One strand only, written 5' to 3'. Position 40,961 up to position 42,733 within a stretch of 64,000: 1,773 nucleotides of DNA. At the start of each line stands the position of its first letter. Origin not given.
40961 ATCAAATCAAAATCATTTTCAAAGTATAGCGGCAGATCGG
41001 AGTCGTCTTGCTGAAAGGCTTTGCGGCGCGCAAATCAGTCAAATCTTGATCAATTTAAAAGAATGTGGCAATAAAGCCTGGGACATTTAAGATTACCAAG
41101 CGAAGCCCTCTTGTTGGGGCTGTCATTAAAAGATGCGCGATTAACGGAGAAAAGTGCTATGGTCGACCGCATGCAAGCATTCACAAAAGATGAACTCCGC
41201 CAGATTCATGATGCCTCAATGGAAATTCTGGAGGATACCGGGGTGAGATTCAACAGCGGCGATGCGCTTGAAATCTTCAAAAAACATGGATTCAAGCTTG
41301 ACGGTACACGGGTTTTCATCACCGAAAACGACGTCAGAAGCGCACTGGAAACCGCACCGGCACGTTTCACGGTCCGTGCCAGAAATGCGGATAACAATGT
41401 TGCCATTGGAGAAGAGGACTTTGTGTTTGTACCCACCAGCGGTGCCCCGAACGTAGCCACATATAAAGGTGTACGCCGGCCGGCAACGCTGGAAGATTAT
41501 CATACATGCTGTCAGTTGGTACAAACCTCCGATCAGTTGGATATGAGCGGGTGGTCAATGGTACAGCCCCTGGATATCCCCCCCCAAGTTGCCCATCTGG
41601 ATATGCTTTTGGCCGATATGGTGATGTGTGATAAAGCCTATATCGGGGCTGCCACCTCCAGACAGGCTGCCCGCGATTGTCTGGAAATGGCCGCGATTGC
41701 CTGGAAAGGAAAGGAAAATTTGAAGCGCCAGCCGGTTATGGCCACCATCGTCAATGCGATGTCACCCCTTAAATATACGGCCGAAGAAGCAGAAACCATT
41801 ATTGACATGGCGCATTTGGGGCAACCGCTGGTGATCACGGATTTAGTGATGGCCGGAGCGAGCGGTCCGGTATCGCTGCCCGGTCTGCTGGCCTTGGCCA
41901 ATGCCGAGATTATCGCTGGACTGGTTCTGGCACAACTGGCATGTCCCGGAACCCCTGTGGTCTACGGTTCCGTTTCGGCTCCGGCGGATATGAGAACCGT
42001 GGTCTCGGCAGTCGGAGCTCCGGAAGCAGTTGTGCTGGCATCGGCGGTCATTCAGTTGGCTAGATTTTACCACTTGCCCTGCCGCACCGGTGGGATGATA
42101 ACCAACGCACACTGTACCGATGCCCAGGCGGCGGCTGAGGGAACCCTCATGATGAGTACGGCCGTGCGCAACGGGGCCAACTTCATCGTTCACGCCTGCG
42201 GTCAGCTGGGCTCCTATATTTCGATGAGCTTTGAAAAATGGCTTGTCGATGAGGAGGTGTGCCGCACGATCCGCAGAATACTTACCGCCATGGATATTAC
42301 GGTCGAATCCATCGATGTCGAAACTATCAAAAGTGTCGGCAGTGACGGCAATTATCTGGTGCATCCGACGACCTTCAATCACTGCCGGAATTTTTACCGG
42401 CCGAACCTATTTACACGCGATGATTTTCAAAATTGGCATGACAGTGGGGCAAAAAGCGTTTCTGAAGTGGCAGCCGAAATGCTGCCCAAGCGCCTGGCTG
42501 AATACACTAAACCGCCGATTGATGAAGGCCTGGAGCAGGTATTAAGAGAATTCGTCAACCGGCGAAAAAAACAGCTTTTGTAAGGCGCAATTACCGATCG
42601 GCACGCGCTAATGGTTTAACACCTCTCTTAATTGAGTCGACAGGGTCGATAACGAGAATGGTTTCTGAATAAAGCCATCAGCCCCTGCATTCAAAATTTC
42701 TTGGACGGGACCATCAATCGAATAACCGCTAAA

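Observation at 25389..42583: Island combining two non-Pyl MttB methyltransferases with SoxBDAG, but no corrinoid protein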

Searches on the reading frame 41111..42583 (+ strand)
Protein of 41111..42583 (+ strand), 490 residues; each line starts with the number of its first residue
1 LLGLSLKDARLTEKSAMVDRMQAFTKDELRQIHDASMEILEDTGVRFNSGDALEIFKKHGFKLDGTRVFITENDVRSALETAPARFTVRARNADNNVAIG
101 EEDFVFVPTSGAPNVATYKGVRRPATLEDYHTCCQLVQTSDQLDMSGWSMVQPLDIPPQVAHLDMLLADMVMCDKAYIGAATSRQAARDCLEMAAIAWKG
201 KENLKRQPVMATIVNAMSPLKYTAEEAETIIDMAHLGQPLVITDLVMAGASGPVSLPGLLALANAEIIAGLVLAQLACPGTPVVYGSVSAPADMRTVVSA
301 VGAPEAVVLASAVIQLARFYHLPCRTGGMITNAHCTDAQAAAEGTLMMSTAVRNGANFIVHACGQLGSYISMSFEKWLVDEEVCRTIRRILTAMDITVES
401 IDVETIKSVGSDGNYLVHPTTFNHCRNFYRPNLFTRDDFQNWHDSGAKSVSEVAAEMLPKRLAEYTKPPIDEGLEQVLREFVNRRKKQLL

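Call 4: search_protein_families(library=pfam, proteins=[window:41111-42583:+])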
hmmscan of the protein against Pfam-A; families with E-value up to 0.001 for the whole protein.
window:41111-42583:+ (490 aa): 1 family
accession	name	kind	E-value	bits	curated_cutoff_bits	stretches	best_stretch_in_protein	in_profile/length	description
PF06253.16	MTTB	-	8.5e-133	443.4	25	1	18-488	28-498/500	Trimethylamine methyltransferase (MTTB)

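Call 15: search_solved_structures(query=window:41111-42583:+, max_evalue=0.001)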
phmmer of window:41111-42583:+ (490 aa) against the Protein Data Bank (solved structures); distinct sequences matched with E-value up to 0.001: 5.
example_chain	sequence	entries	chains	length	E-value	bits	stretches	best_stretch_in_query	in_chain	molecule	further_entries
9yce_A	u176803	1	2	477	8.3e-111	374.2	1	17-488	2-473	Glycine betaine methyltransferase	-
2qne_A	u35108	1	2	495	1.1e-110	373.8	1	19-488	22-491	Putative methyltransferase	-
4yyc_A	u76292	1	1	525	2.1e-71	244.3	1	26-488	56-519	Putative trimethylamine methyltransferase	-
7xcl_A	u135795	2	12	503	2.9e-52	181.2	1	21-486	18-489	Trimethylamine methyltransferase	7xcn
7xcm_A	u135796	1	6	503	5.2e-52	180.3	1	21-486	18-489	Trimethylamine methyltransferase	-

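Call 17: search_protein_families(library=ncbifam, proteins=[window:41111-42583:+])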
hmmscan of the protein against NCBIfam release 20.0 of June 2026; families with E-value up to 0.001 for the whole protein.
window:41111-42583:+ (490 aa): 1 family
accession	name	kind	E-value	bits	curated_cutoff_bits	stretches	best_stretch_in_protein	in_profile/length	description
TIGR02369.2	trimeth_pyl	equivalog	5.9e-109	364.7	525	1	21-484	3-467/469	[trimethylamine--corrinoid protein] Co-methyltransferase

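Call 18: find_encoding_contigs(protein=window:41111-42583:+, flank=10000, max_places=6)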
Protein window:41111-42583:+ (490 aa): no gene with exactly this product is on record in the collection.

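Call 19: find_encoding_contigs(protein=window:41159-42583:+, flank=10000, max_places=6)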
Protein window:41159-42583:+ (474 aa): 1 contig read that carries it; 1 place shown.
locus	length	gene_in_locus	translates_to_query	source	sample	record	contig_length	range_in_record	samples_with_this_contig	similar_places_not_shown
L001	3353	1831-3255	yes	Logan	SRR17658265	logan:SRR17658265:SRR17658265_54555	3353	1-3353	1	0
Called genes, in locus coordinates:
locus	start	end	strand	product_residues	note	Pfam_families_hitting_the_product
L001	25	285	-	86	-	PF04267:SoxD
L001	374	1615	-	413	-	PF00890:FAD_binding_2 (faint), PF01266:DAO, PF03486:HI0933_like (faint), PF13738:Pyr_redox_3 (faint)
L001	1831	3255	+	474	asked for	PF06253:MTTB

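Call 27: find_homologous_proteins(query=window:41159-42583:+)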
Query window:41159-42583:+ (474 aa): 1458 proteins with E <= 0.001 among 8000 candidates; the best 120 are listed.
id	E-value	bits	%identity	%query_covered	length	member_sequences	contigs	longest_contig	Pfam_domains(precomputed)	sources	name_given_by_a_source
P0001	0.0e+0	1061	99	100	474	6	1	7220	PF06253.17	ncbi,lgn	-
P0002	3.0e-273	924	84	100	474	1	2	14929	PF06253.17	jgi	jgi:trimethylamine--corrinoid protein Co-methyltransferase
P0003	1.1e-272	923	84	100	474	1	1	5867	PF06253.17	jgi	jgi:trimethylamine--corrinoid protein Co-methyltransferase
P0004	3.8e-271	917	84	100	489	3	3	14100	PF06253.17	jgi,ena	-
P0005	2.4e-270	915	84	100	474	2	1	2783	PF06253.17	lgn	-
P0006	8.1e-258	873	81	100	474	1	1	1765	PF06253.17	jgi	jgi:trimethylamine--corrinoid protein Co-methyltransferase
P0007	2.4e-256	869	80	100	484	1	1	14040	PF06253.17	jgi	jgi:trimethylamine--corrinoid protein Co-methyltransferase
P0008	7.6e-255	864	81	100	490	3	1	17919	PF06253.17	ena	-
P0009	6.4e-254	861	79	100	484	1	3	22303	PF06253.17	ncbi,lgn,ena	-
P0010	8.2e-254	860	80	100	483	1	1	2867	PF06253.17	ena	-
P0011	2.3e-253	859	78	100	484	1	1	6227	PF06253.17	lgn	-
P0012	1.1e-252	857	80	100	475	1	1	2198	PF06253.17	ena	-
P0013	8.9e-252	854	79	100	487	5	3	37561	PF06253.17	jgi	jgi:trimethylamine--corrinoid protein Co-methyltransferase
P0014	1.7e-251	853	78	100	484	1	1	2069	PF06253.17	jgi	jgi:trimethylamine--corrinoid protein Co-methyltransferase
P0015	1.7e-250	849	78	100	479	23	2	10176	PF06253.17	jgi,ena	-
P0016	7.9e-250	847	78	100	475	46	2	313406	PF06253.17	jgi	jgi:trimethylamine---corrinoid protein Co-methyltransferase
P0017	3.0e-249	845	79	100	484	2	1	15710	PF06253.17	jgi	jgi:trimethylamine--corrinoid protein Co-methyltransferase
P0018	5.6e-249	844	78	100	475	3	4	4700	PF06253.17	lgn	-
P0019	2.6e-248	842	78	100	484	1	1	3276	PF06253.17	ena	-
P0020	2.5e-247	839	78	100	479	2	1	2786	PF06253.17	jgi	jgi:trimethylamine--corrinoid protein Co-methyltransferase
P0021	3.8e-247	838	77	99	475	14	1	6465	PF06253.17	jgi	jgi:trimethylamine--corrinoid protein Co-methyltransferase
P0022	4.5e-247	838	78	100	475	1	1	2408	PF06253.17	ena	-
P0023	5.1e-246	835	77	100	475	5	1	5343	PF06253.17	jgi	jgi:trimethylamine--corrinoid protein Co-methyltransferase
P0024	1.1e-245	834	77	100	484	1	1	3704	PF06253.17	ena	-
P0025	1.0e-244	830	77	100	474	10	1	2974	PF06253.17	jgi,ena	-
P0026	1.8e-244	829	77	99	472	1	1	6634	PF06253.17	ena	-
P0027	3.0e-244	829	77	100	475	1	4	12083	PF06253.17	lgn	-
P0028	4.8e-244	828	75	100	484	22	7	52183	PF06253.17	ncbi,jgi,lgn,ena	-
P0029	1.8e-243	826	77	100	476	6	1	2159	PF06253.17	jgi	-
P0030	4.1e-243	825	77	99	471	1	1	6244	PF06253.17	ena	-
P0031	4.6e-243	825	77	100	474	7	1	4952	PF06253.17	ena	-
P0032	4.8e-243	825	76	100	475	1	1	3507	PF06253.17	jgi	-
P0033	1.1e-242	824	77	99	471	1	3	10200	PF06253.17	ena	-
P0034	3.3e-242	822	77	100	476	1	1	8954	PF06253.17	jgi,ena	-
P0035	1.1e-241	820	75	100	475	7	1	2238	PF06253.17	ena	-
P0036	1.6e-241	820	77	100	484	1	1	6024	PF06253.17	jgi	jgi:trimethylamine--corrinoid protein Co-methyltransferase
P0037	2.3e-241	819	77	98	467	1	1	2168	PF06253.17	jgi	-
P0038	7.4e-241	818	76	100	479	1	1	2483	PF06253.17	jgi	jgi:trimethylamine--corrinoid protein Co-methyltransferase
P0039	1.7e-240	816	75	100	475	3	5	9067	PF06253.17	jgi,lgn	-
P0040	1.9e-240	816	74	100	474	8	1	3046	PF06253.17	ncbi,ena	-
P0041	2.0e-240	816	74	100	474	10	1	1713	PF06253.17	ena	-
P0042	4.7e-240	815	75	100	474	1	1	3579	PF06253.17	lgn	-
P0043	5.4e-240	815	75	100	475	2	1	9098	PF06253.17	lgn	-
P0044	7.1e-240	814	74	100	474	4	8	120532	PF06253.17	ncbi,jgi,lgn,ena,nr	ncbi:hypothetical protein D3OALGA1CA_668 [Olavius algarvensis associated proteobacterium Delta 3]|nr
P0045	8.9e-240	814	75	100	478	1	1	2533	PF06253.17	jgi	jgi:trimethylamine--corrinoid protein Co-methyltransferase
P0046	1.0e-239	814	76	99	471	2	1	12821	PF06253.17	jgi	jgi:trimethylamine--corrinoid protein Co-methyltransferase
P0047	1.5e-239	813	75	99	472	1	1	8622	PF06253.17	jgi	jgi:trimethylamine--corrinoid protein Co-methyltransferase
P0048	2.2e-239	813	75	100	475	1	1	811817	PF06253.17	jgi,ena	-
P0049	7.8e-238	808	74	100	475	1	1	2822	PF06253.17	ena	-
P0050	5.8e-237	805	74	100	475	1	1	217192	PF06253.17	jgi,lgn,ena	-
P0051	8.4e-237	804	74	100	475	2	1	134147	PF06253.17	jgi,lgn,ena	-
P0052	9.1e-237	804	73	100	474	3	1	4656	PF06253.17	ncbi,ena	-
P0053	1.1e-236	804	75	100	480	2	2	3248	PF06253.17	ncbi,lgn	-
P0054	1.6e-236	803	74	100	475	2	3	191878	PF06253.17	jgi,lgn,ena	-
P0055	7.6e-236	801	74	100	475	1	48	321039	PF06253.17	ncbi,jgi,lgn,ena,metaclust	metaclust:\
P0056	1.1e-235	801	76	100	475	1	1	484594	PF06253.17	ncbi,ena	-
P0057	1.1e-235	801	73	100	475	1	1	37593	PF06253.17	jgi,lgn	-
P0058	2.4e-235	799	74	100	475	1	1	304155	PF06253.17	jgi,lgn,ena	-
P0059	2.7e-235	799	73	100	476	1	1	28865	PF06253.17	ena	-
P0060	9.0e-235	798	73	99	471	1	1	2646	PF06253.17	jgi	jgi:trimethylamine--corrinoid protein Co-methyltransferase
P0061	1.5e-234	797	74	100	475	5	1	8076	PF06253.17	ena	-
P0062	2.3e-234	796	74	100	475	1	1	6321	PF06253.17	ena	-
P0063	2.8e-234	796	75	100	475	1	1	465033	PF06253.17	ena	-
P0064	3.9e-234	795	73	99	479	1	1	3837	PF06253.17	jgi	jgi:trimethylamine--corrinoid protein Co-methyltransferase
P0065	6.6e-234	795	73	100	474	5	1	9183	PF06253.17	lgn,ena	-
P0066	9.0e-234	794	74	100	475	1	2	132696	PF06253.17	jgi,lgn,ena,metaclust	metaclust:\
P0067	1.6e-233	793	74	99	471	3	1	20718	PF06253.17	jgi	-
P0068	8.8e-233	791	72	100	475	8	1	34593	PF06253.17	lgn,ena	-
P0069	1.5e-232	790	73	100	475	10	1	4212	PF06253.17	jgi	jgi:trimethylamine--corrinoid protein Co-methyltransferase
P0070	2.0e-232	790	74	100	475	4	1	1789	PF06253.17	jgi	jgi:trimethylamine--corrinoid protein Co-methyltransferase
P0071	5.4e-232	788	74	100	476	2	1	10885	PF06253.17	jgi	jgi:trimethylamine--corrinoid protein Co-methyltransferase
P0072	1.4e-231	787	73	100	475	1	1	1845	PF06253.17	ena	-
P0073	2.7e-229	780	72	100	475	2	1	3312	PF06253.17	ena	-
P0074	9.2e-229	778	71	100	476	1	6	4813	PF06253.17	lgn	-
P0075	7.9e-228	775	70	100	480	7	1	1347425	PF06253.17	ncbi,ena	-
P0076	7.9e-228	775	70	100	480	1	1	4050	PF06253.17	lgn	-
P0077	6.4e-227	772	73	99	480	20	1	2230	PF06253.17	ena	-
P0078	6.6e-227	772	72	100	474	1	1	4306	PF06253.17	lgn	-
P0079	1.6e-226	770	69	100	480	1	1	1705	PF06253.17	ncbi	-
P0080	2.2e-226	770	70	100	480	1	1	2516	PF06253.17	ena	-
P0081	4.2e-226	769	70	100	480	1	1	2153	PF06253.17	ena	-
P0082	7.1e-226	768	70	100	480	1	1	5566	PF06253.17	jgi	jgi:trimethylamine--corrinoid protein Co-methyltransferase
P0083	9.7e-226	768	69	100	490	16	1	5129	PF06253.17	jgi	jgi:trimethylamine--corrinoid protein Co-methyltransferase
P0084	1.1e-225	768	70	100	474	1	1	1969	PF06253.17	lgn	-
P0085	2.2e-225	767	70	100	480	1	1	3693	PF06253.17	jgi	jgi:trimethylamine--corrinoid protein Co-methyltransferase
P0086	2.4e-225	767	69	100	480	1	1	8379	PF06253.17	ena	-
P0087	4.2e-225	766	69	100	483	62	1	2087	PF06253.17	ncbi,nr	ncbi:MAG: trimethylamine methyltransferase family protein [Desulfobacteraceae bacterium]|nr:trimethy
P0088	6.5e-225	765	72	99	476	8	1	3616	PF06253.17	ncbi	-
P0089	7.9e-225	765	70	100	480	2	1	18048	PF06253.17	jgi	-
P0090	8.2e-225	765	69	100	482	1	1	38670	PF06253.17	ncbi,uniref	ncbi:trimethylamine methyltransferase family protein [Desulfosarcina sp.]|uniref:trimethylamine meth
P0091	9.4e-225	765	71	100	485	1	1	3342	PF06253.17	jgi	jgi:trimethylamine--corrinoid protein Co-methyltransferase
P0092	1.0e-224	764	70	100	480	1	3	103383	PF06253.17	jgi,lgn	jgi:trimethylamine--corrinoid protein Co-methyltransferase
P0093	1.2e-224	764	70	100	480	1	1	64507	PF06253.17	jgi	-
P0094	1.6e-224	764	70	100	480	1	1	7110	PF06253.17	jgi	jgi:trimethylamine--corrinoid protein Co-methyltransferase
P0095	1.9e-224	763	69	100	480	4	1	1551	PF06253.17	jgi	jgi:trimethylamine--corrinoid protein Co-methyltransferase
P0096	2.7e-224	763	70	100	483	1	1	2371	PF06253.17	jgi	jgi:trimethylamine---corrinoid protein Co-methyltransferase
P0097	4.1e-224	762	70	100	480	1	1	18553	PF06253.17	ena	-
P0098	5.4e-224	762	69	100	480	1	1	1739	PF06253.17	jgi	-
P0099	6.1e-224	762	69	100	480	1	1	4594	PF06253.17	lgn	-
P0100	7.4e-224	762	69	99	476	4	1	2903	PF06253.17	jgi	jgi:trimethylamine--corrinoid protein Co-methyltransferase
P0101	7.8e-224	762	69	100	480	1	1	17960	PF06253.17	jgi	-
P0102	8.7e-224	761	70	99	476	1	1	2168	PF06253.17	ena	-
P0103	9.9e-224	761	69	100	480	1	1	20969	PF06253.17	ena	-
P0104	1.3e-223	761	70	98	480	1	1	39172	PF06253.17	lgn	-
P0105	1.4e-223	761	70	100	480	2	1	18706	PF06253.17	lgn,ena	-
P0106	1.5e-223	761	71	100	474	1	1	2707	PF06253.17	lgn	-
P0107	2.6e-223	760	69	100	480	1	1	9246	PF06253.17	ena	-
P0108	3.3e-223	759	69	100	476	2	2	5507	PF06253.17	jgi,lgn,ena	-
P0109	5.3e-223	759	69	100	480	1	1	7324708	PF06253.17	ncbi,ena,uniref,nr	ncbi:trimethylamine methyltransferase [Desulfosarcina alkanivorans]|uniref:Methyltransferase n=1 Tax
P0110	9.3e-223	758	69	100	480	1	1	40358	PF06253.17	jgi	jgi:trimethylamine--corrinoid protein Co-methyltransferase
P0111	1.1e-222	758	69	100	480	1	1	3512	PF06253.17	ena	-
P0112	1.5e-222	757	70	100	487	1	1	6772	PF06253.17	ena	-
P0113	2.0e-222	757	69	100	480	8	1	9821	PF06253.17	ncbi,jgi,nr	ncbi:MAG: trimethylamine methyltransferase family protein [Desulfobacteraceae bacterium]|jgi:trimeth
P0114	2.4e-222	757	68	100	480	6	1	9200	PF06253.17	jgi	jgi:trimethylamine--corrinoid protein Co-methyltransferase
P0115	3.3e-222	756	69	100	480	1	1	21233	PF06253.17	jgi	jgi:trimethylamine--corrinoid protein Co-methyltransferase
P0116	4.6e-222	756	69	100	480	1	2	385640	PF06253.17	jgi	jgi:trimethylamine---corrinoid protein Co-methyltransferase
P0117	8.6e-222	755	68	100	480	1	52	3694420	PF06253.17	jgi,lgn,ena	jgi:trimethylamine--corrinoid protein Co-methyltransferase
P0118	1.2e-221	754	68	100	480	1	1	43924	PF06253.17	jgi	jgi:trimethylamine--corrinoid protein Co-methyltransferase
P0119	1.2e-221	754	69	100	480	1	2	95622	PF06253.17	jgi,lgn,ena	jgi:trimethylamine---corrinoid protein Co-methyltransferase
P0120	1.9e-221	754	69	100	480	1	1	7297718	PF06253.17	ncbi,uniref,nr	ncbi:trimethylamine methyltransferase [Desulfosarcina widdelii]|uniref:Methyltransferase n=1 Tax=Des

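Call 28: find_encoding_contigs(protein=P0016, flank=10000, max_places=2)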
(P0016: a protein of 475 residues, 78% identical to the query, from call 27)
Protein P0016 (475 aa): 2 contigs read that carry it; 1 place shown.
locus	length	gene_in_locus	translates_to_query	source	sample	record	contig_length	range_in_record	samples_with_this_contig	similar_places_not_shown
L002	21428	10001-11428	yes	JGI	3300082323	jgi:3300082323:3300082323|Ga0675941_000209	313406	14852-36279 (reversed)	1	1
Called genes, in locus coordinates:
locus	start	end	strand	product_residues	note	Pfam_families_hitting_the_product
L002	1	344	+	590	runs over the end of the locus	PF00672:HAMP, PF07228:SpoIIE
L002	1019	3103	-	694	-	PF22673:MCP-like_PDC_1, PF00672:HAMP, PF07228:SpoIIE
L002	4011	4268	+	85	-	PF04945:YHS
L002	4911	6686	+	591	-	PF13426:PAS_9 (faint), PF00512:HisKA, PF02518:HATPase_c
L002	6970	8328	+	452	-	PF00072:Response_reg, PF06490:FleQ (faint), PF00158:Sigma54_activat, PF14532:Sigma54_activ_2, PF00004:AAA (weak), PF07728:AAA_5, PF25601:AAA_lid_14, PF02954:HTH_8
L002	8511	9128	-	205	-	PF27139:Aq_1264_TM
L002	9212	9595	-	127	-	PF20098:DUF6488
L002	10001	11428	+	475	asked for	PF06253:MTTB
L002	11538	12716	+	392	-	PF00144:Beta-lactamase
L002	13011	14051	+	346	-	PF07670:Gate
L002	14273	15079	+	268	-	PF12146:Hydrolase_4 (faint), PF00561:Abhydrolase_1 (weak), PF12697:Abhydrolase_6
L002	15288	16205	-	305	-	PF00561:Abhydrolase_1, PF12146:Hydrolase_4, PF12697:Abhydrolase_6, PF03096:Ndr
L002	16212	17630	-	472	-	PF00282:Pyridoxal_deC, PF00266:Aminotran_5, PF01041:DegT_DnrJ_EryC1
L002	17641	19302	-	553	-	PF00370:FGGY_N, PF02782:FGGY_C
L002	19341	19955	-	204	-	PF00440:TetR_N, PF13977:TetR_C_6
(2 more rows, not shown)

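Call 29: find_encoding_contigs(protein=P0044, flank=10000, max_places=2)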
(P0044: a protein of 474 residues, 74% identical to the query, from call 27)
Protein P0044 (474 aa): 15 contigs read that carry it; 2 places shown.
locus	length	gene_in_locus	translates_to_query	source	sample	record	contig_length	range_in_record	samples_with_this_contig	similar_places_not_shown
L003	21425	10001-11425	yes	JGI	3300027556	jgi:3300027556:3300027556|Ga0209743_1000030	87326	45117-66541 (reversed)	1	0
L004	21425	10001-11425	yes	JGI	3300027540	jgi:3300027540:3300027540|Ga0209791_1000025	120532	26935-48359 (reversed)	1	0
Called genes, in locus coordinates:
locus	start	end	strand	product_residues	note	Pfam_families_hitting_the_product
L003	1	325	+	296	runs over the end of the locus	PF12911:OppC_N (weak), PF00528:BPD_transp_1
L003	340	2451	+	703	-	PF00005:ABC_tran, PF00006:ATP-synt_ab (faint), PF00485:PRK (faint), PF00910:RNA_helicase (faint), PF02463:SMC_N (weak), PF08352:oligo_HPY, PF00005:ABC_tran, PF08352:oligo_HPY, +6 more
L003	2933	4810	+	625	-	PF02730:AFOR_N, PF01314:AFOR_C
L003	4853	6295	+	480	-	PF06253:MTTB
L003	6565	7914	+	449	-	PF03972:MmgE_PrpD_N, PF19305:MmgE_PrpD_C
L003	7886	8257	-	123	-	PF00578:AhpC-TSA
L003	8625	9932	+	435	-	PF01266:DAO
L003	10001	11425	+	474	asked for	PF06253:MTTB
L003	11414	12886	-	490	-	PF06253:MTTB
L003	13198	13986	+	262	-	PF01177:Asp_Glu_race (faint)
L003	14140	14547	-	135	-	-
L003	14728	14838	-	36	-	-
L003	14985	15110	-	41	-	PF01914:MarC (weak)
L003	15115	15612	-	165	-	PF01914:MarC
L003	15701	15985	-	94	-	-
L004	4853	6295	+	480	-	PF06253:MTTB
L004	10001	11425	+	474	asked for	PF06253:MTTB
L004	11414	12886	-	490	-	PF06253:MTTB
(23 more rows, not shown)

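Call 30: find_encoding_contigs(protein=P0109, flank=10000, max_places=2)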
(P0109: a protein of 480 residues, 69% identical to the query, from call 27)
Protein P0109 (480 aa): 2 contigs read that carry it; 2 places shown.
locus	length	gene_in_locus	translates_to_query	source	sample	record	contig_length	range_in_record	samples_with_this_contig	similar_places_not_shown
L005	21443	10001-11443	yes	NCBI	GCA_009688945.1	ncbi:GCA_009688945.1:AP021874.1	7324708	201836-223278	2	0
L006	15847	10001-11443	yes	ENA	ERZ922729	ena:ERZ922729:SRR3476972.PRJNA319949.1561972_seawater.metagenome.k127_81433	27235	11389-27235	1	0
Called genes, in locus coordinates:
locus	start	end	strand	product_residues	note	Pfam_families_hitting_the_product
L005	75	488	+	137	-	PF07603:Lcl_C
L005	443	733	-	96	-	-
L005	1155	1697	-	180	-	-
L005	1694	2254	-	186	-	PF04012:PspA_IM30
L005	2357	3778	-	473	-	PF00092:VWA, PF13768:VWA_3, PF13519:VWA_2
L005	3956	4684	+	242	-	PF00072:Response_reg, PF00486:Trans_reg_C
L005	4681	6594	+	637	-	PF00512:HisKA, PF02518:HATPase_c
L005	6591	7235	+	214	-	-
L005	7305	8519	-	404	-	PF07690:MFS_1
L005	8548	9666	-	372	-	PF01053:Cys_Met_Meta_PP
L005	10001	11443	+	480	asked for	PF06253:MTTB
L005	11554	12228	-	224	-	-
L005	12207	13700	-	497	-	-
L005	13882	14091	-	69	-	-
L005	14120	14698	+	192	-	PF00293:NUDIX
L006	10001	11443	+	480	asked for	PF06253:MTTB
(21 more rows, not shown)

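Call 45: search_solved_structures(query=window:41159-42583:+, max_evalue=1e-80, show_alignments=1)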
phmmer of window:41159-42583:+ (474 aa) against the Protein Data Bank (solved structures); distinct sequences matched with E-value up to 1e-80: 2.
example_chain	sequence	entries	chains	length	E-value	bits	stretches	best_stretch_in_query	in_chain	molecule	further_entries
9yce_A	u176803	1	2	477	1e-110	373.8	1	3-472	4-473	Glycine betaine methyltransferase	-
2qne_A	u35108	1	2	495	1.5e-110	373.2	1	5-472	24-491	Putative methyltransferase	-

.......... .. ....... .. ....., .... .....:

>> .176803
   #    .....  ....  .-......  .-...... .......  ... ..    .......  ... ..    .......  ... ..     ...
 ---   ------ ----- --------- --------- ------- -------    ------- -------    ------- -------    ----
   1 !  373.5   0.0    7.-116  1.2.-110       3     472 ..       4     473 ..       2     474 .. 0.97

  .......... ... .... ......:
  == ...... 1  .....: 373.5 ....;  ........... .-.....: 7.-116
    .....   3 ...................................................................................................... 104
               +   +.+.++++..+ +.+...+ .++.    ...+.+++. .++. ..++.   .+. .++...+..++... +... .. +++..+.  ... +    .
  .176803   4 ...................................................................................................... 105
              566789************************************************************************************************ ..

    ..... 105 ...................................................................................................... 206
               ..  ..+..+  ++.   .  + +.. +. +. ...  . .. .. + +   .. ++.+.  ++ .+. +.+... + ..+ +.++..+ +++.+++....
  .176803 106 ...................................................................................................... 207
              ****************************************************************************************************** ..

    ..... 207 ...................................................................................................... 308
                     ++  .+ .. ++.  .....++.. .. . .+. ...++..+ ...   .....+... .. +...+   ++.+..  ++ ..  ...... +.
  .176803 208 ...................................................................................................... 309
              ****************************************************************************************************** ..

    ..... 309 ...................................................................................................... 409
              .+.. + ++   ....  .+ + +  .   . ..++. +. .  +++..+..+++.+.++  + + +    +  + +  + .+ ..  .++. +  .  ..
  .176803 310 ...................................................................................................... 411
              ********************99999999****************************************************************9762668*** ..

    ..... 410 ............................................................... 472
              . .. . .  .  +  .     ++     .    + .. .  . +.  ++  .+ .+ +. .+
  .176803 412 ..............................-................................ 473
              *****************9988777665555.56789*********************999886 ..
